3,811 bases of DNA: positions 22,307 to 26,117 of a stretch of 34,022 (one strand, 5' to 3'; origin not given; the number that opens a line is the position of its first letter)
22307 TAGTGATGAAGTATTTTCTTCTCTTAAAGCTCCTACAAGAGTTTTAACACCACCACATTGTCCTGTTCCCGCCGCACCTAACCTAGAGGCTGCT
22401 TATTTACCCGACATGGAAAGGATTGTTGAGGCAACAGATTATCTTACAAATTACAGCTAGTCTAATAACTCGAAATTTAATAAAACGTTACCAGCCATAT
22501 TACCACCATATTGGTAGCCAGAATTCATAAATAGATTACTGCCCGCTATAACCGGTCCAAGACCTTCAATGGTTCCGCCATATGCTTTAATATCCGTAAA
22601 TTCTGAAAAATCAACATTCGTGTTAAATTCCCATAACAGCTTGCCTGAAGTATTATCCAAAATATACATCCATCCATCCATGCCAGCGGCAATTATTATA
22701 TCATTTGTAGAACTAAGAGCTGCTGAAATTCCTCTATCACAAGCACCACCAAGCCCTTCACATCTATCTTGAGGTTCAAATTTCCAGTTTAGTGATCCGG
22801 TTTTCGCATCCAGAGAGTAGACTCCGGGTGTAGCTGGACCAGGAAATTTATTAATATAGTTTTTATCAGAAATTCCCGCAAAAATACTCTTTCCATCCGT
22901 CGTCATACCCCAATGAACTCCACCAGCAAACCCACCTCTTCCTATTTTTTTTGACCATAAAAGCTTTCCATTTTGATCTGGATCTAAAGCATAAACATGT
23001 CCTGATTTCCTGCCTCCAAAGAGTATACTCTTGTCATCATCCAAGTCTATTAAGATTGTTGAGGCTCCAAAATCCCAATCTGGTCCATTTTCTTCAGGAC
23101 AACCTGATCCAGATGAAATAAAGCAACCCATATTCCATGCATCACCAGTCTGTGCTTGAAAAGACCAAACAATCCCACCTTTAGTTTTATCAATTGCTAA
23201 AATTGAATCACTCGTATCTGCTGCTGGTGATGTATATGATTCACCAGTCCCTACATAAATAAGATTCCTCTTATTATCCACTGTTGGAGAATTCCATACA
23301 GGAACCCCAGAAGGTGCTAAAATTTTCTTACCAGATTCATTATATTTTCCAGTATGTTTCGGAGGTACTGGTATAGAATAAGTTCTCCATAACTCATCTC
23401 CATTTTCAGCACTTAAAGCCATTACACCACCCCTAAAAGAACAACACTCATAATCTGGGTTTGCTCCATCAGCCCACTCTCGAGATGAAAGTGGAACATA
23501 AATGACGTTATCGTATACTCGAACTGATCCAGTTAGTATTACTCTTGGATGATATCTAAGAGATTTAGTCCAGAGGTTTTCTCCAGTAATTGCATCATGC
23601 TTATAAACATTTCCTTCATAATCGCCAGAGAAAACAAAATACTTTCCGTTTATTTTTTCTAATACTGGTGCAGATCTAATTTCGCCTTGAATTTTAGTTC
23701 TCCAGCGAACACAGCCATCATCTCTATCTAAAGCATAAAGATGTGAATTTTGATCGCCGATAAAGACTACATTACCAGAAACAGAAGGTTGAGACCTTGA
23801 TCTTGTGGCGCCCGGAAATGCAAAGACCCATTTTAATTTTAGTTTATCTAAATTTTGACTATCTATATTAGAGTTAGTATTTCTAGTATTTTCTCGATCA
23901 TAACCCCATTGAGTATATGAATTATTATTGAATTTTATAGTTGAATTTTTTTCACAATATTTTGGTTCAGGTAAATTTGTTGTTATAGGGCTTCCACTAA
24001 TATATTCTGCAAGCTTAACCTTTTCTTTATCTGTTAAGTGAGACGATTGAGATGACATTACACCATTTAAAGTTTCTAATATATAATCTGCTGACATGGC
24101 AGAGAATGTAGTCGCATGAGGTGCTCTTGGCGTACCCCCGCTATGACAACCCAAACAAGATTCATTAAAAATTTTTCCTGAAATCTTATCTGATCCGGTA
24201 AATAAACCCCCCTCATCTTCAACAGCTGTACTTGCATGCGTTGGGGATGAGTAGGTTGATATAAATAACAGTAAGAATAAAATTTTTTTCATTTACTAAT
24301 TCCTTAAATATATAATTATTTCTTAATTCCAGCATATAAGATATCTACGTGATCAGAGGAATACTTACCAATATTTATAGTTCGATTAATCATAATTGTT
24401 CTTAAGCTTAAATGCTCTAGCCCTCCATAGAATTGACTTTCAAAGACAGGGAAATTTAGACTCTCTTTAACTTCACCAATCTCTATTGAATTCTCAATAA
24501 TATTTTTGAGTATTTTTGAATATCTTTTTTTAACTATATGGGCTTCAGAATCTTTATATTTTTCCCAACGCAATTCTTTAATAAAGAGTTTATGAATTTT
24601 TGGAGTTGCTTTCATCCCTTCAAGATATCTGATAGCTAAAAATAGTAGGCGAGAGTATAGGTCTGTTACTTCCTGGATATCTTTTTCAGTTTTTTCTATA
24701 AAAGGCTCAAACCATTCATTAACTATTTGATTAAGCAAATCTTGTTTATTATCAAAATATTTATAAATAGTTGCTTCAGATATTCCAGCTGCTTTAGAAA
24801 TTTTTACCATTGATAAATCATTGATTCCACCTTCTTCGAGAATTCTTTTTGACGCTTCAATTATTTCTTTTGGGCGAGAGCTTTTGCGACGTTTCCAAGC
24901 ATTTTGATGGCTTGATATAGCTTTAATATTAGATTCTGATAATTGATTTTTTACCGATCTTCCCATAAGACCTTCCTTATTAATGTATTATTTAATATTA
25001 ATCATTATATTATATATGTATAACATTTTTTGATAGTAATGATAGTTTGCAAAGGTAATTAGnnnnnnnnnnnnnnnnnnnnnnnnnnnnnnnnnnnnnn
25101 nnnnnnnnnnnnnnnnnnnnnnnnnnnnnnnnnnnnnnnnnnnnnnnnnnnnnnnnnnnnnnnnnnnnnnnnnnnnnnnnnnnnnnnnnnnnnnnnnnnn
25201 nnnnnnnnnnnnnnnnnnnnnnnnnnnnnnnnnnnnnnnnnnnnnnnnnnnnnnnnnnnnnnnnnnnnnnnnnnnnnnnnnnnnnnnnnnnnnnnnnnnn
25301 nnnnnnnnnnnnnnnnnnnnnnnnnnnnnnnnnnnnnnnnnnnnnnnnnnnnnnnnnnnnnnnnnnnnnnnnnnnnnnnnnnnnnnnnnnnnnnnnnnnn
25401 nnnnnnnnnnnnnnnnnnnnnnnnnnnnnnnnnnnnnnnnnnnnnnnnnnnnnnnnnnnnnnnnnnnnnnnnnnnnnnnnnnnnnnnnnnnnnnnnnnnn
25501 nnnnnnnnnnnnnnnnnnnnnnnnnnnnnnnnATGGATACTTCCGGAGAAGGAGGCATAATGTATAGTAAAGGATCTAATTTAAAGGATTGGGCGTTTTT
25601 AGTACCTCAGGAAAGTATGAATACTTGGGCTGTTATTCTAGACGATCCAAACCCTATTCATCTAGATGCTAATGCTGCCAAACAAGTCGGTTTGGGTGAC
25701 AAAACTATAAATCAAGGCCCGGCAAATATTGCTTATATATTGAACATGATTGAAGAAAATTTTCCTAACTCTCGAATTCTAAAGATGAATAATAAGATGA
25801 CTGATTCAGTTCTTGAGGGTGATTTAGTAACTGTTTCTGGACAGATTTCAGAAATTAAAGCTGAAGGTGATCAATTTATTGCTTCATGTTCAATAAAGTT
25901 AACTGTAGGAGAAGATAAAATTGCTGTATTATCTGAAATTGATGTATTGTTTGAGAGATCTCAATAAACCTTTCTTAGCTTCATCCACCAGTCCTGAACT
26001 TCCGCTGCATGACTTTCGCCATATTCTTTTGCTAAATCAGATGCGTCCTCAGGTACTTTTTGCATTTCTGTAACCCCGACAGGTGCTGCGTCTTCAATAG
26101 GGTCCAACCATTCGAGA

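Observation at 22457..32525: TetR-linked block combining two secreted PQQ dehydrogenases with a dense set of small cofactor-independent enzyme folds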

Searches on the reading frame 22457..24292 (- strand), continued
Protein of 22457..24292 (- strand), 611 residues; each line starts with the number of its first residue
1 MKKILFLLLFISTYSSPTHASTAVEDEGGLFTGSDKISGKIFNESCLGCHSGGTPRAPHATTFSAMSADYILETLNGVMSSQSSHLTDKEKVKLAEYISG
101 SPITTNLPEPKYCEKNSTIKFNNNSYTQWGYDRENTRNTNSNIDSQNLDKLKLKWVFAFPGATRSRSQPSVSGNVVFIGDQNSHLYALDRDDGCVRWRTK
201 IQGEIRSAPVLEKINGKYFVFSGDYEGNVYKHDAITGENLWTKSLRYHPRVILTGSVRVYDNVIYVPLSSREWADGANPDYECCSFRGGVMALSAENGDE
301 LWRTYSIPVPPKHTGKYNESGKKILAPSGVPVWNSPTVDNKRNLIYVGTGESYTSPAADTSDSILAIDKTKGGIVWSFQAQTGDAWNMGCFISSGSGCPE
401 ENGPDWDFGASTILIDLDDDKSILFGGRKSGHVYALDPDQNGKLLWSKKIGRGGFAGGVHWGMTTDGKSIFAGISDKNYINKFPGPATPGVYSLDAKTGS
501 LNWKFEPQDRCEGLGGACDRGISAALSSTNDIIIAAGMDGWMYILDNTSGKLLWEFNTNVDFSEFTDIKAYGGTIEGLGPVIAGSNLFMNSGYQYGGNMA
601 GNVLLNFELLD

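Call 39: find_related_loci(query=A2, collection=metagenome_contigs, flank=10000)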
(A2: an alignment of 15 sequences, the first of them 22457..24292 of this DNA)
Query A2 (611 aa) in metagenome_contigs; peptide patterns used: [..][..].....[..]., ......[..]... (x = any residue, [..] = any of these).
600 stretches matched a pattern (row limit reached: there are more); 563 encode a relative of the query (tblastn E <= 1e-3); the best 80 are kept; 80 distinct loci.
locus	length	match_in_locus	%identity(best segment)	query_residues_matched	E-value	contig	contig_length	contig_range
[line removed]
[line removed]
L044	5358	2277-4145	63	3-611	0e+0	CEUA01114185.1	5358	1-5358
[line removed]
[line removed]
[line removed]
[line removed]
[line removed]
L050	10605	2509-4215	43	46-607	2e-161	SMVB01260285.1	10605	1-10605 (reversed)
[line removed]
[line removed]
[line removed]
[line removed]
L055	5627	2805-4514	43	42-607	7e-148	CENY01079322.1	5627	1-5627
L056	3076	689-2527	40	12-608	2e-152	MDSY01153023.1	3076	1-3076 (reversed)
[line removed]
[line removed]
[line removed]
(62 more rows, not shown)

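Call 58: search_protein_families(library=pfam, proteins=[L080:1496-4000:-, L080:4169-4924:-, L080:8002-9165:+, L080:9340-10866:+, L080:12095-13375:+], max_evalue=0.0001)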
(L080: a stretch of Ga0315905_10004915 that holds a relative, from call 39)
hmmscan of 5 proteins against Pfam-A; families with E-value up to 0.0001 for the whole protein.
L080:1496-4000:- (834 aa): 3 families
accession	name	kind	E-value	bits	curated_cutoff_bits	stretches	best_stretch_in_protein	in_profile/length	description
PF00593.30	TonB_dep_Rec_b-barrel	-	2.3e-34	120.5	27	1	307-779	18-420/436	TonB dependent receptor-like, beta-barrel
PF07715.20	Plug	-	5.3e-16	59.5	23.9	1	68-176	2-107/107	TonB-dependent Receptor Plug Domain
PF11751.14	PorP_SprF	-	7e-05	22.9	22.3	0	727-831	84-187/273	Type IX secretion system membrane protein PorP/SprF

L080:4169-4924:- (251 aa): 0 families

L080:8002-9165:+ (387 aa): 0 families

L080:9340-10866:+ (508 aa): 1 family
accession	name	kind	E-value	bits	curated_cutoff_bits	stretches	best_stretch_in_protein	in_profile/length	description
PF00067.27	p450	-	6.7e-18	65.1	22.8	1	172-466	81-424/462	Cytochrome P450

L080:12095-13375:+ (426 aa): 2 families
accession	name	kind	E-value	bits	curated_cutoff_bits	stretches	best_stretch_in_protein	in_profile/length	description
PF00587.30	tRNA-synt_2b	-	1.1e-39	136.8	29.3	1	226-399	12-179/179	tRNA synthetase class II core domain (G, H, P, S and T)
PF02403.27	Seryl_tRNA_N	-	4.5e-26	91.6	28.2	1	1-109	1-108/108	Seryl-tRNA synthetase N-terminal domain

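Call 80: search_dna_similar(query=window:22457-24292:-, collection=plasmids, mode=protein, max_rows=15, max_evalue=1e-20)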
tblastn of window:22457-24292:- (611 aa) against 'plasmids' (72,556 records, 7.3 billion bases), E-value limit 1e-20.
Records with a match: 14; places in all: 15; records where one place covers at least 80% of the query: 4.
Best place of each record, by identity: <60% 14.
By first word of the organism name: Paraburkholderia 5; Streptomyces 3; Novosphingobium 2; Aromatoleum 1; Sphingopyxis 1; Niveispirillum 1; Burkholderia 1.
By predicted mobility (MOB-suite, as given by PLSDB): non-mobilizable 8; conjugative 3; mobilizable 3.
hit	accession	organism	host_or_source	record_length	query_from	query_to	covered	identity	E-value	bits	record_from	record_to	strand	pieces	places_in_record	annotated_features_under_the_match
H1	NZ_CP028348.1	Novosphingobium sp. THN1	cell culture,surface water of Lake Taihu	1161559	29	607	95%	39.2%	2e-129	427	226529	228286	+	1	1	record has no annotation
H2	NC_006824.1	Aromatoleum aromaticum EbN1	-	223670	3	609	99%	35.4%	1e-119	398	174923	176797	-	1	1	PQQ-binding-like beta-propeller repeat protein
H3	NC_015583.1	Novosphingobium sp. PP1Y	-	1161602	41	607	93%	36.7%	4e-112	376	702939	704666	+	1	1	none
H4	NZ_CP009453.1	Sphingopyxis sp. 113P3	activated sludge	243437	41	609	93%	30.8%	2e-86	302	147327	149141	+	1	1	PQQ-binding-like beta-propeller repeat protein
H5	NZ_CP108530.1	Streptomyces sp. NBC_01224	-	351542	130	609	79%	29.9%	3e-40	165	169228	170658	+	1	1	PQQ-binding-like beta-propeller repeat protein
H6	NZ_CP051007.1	Streptomyces griseofuscus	-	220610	130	593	76%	30.7%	2e-37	156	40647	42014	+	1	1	PQQ-binding-like beta-propeller repeat protein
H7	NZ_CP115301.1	Streptomyces camelliae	microorganism,rhizosphere soil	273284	122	609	80%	27.9%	1e-31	139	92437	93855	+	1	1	PQQ-binding-like beta-propeller repeat protein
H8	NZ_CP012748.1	Paraburkholderia caribensis MBA4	soil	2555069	130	594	76%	28.4%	3e-37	156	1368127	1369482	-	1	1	none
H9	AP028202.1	Paraburkholderia largidicola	Physopelta gutta,midgut,Midgut crypts ...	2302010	129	558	70%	29.4%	4e-36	152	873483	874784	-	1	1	PQQ-binding-like beta-propeller repeat protein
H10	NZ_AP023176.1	Paraburkholderia largidicola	Physopelta gutta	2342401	129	558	70%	29.4%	4e-36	152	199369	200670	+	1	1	none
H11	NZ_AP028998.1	Paraburkholderia sp. 22B1P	-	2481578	129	558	70%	29.4%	5e-36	152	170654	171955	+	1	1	none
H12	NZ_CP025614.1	Niveispirillum cyanobacteriorum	sing cell,cyanobacterial aggregates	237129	31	365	55%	37.1%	1e-70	255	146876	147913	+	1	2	PQQ-binding-like beta-propeller repeat protein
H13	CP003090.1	Burkholderia sp. YI23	-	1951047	130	558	67%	29.8%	4e-30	159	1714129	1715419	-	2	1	none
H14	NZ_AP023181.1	Paraburkholderia sp. PGU19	Physopelta gutta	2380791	129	558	70%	28.2%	3e-35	150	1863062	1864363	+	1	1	none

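Call 81: get_annotated_region(hit=H4, flank=5000)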
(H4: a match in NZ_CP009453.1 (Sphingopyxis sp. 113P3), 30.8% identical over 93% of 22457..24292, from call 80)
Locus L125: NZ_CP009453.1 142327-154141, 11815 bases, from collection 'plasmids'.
description: Sphingopyxis sp. 113P3 plasmid unnamed, complete sequence
organism: Sphingopyxis sp. 113P3 (NCBI taxid 292913)
taxonomy: Bacteria; Pseudomonadota; Alphaproteobacteria; Sphingomonadales; Sphingomonadaceae; Sphingopyxis; Sphingopyxis sp. 113P3
host: -; source: activated sludge; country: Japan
typing (MOB-suite, as given by PLSDB): mobilizable; replicon rep_cluster_694; relaxase MOBF
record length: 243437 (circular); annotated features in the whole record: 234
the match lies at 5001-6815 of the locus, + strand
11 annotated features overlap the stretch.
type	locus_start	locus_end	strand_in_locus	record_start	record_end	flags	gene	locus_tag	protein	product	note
CDS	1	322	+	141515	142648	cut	-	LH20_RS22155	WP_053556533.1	hybrid sensor histidine kinase/response regulator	-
CDS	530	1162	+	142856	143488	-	-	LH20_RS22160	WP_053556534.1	tyrosine-type recombinase/integrase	GO:0015074 - DNA integration [Evidence IEA]; GO:0006310 - DNA recombination [Evidence IEA]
CDS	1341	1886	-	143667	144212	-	-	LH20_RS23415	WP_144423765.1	hypothetical protein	-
CDS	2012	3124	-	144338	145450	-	-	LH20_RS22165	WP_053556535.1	TonB-dependent receptor plug domain-containing protein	-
CDS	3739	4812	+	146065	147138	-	-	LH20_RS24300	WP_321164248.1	hypothetical protein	-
CDS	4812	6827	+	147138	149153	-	-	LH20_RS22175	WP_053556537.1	PQQ-binding-like beta-propeller repeat protein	-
CDS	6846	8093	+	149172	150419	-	-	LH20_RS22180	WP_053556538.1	MFS transporter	GO:0055085 - transmembrane transport [Evidence IEA]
CDS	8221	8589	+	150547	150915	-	-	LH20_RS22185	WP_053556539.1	c-type cytochrome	-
CDS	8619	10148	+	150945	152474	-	-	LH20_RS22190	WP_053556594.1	class I adenylate-forming enzyme family protein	-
CDS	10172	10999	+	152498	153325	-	-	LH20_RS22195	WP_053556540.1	SDR family oxidoreductase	-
CDS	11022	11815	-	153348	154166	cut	-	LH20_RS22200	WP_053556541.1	phytanoyl-CoA dioxygenase family protein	-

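Call 82: get_annotated_region(hit=H2, flank=8000)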
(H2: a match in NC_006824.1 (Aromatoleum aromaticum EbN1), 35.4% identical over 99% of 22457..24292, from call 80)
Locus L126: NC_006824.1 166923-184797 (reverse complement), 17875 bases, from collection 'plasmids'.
description: Aromatoleum aromaticum EbN1 plasmid 2, complete sequence
organism: Aromatoleum aromaticum EbN1 (NCBI taxid 76114)
taxonomy: Bacteria; Pseudomonadota; Betaproteobacteria; Rhodocyclales; Rhodocyclaceae; Aromatoleum; Aromatoleum aromaticum; Aromatoleum aromaticum EbN1
host: -; source: -; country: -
typing (MOB-suite, as given by PLSDB): conjugative; replicon rep_cluster_1841; relaxase MOBP; mating-pair formation MPF_T
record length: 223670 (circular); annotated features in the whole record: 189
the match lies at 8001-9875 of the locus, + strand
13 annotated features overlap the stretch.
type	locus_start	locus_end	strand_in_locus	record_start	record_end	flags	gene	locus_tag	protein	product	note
CDS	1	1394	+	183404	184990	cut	-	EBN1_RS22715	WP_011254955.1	DDE-type integrase/transposase/recombinase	-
CDS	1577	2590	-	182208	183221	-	-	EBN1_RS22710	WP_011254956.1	NAD(P)-dependent alcohol dehydrogenase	-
CDS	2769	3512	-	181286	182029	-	-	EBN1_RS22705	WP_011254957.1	glucose 1-dehydrogenase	-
CDS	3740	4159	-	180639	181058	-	-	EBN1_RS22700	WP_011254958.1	RidA family protein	-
CDS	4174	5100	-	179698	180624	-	-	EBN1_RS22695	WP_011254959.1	MOSC N-terminal beta barrel domain-containing protein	-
CDS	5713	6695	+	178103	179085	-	-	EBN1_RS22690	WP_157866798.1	IS5 family transposase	-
CDS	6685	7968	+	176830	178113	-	-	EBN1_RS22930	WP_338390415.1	FAD-binding protein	-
CDS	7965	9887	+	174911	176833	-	-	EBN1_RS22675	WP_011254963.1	PQQ-binding-like beta-propeller repeat protein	-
CDS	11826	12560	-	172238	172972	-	istB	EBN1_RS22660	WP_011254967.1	IS21-like element ISAzo4 family helper ATPase IstB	-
CDS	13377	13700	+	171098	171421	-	-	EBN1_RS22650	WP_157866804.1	DUF5372 family protein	-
CDS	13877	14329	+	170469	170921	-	-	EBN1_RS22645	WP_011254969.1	helix-turn-helix domain-containing protein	-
CDS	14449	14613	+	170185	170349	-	-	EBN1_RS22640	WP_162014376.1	hypothetical protein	-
CDS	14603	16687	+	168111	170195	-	-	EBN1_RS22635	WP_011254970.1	recombinase family protein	-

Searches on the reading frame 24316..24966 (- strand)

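Call 5: search_protein_families(library=pfam, proteins=[window:24316-24966:-], max_evalue=0.01)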
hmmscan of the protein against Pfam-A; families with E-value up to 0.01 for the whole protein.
window:24316-24966:- (216 aa): 2 families
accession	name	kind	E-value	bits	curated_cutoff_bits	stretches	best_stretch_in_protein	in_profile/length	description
PF00440.29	TetR_N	-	1.6e-13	50.6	24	1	35-80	1-46/47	Bacterial regulatory proteins, tetR family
PF08359.16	TetR_C_4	-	3.7e-05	24.3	21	1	86-207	5-127/133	YsiA-like protein, C-terminal region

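Call 11: search_protein_families(library=ncbifam, proteins=[window:24316-24966:-], max_evalue=0.01)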
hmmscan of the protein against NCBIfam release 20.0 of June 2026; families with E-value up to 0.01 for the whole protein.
window:24316-24966:- (216 aa): 22 families
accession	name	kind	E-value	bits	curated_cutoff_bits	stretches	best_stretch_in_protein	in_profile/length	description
NF053878.1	FATransRegFadRBac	equivalog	1.5e-21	77.1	200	1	33-215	6-189/190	fatty acid metabolism transcriptional regulator FadR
TIGR03384.1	betaine_BetI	equivalog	2.2e-11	43.8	201.3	1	28-109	6-87/189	choline-binding transcriptional repressor BetI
NF037937.1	septum_RefZ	equivalog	5.4e-11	42.7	180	1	34-175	3-147/195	forespore capture DNA-binding protein RefZ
NF001978.0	PRK00767.1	equivalog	2.2e-10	40.7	118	1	30-99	9-78/197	transcriptional regulator BetI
NF051852.1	efflux_TF_MtrR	exception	5.7e-08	32.8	280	1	36-170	16-153/205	multidrug efflux system transcriptional repressor MtrR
NF033703.1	transcr_KstR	equivalog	1.7e-07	31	280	1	30-166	7-140/185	cholesterol catabolism transcriptional regulator KstR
NF038211.1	MFT_alt_reg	equivalog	2.2e-07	31.4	285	1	33-84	4-55/193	mycofactocin system transcriptional regulator MftR2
NF007949.0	PRK10668.1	equivalog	2.5e-07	30.4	271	1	30-97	11-77/216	multidrug efflux transporter transcriptional repressor AcrR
NF053516.1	TranRepPrsAVib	equivalog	1e-06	28.7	300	1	29-102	5-78/208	TetR family transcriptional repressor PsrA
NF050111.1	TransRegSACE7040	equivalog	1.3e-06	28.5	250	1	31-102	2-73/186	SACE_7040 family transcriptional regulator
TIGR03968.1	mycofact_TetR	equivalog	2.4e-06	27.2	224.9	1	25-78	4-57/190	mycofactocin system transcriptional regulator MftR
NF053731.1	TransRegFasRMycb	equivalog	4.8e-06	26.5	330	1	28-108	9-89/199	HTH-type transcriptional activator FasR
NF058643.1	TranRegCurRPseudo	equivalog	3.2e-05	23.7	300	1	33-145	10-123/193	TetR family transcriptional repressor CurR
TIGR03613.1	RutR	equivalog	4.2e-05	23.5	368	1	26-132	4-109/202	pyrimidine utilization regulatory protein R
TIGR02366.1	DHAK_reg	equivalog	5.1e-05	23.3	129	1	33-92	6-65/176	dihydroxyacetone kinase transcriptional activator DhaS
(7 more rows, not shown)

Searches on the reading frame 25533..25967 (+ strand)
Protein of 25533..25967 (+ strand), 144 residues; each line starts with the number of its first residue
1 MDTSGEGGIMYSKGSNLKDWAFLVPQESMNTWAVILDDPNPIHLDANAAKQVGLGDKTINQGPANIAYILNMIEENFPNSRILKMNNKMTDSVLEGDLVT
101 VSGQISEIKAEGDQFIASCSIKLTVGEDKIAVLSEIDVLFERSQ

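Call 5: search_protein_families(library=pfam, proteins=[window:25533-25967:+], max_evalue=0.01)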
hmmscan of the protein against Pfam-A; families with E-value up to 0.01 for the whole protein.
window:25533-25967:+ (144 aa): 2 families
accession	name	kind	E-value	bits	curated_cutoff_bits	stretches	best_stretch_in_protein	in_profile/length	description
PF01575.25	MaoC_dehydratas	-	1.9e-09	37.6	27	1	26-114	20-109/123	MaoC like domain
PF13452.11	FAS1_DH_region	-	3.2e-05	24.5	22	1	14-110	4-105/132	FAS1-like, dehydratase domain region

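Call 11: search_protein_families(library=ncbifam, proteins=[window:25533-25967:+], max_evalue=0.01)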
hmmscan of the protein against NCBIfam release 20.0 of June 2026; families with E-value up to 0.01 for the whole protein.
window:25533-25967:+ (144 aa): 2 families
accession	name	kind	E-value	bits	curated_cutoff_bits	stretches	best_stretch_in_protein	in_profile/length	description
NF010246.0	PRK13693.1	equivalog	0.00052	20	203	1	16-66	14-63/142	(3R)-hydroxyacyl-ACP dehydratase subunit HadB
NF006045.0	PRK08190.1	subfamily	0.002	17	282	1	26-128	28-131/467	bifunctional enoyl-CoA hydratase/phosphate acetyltransferase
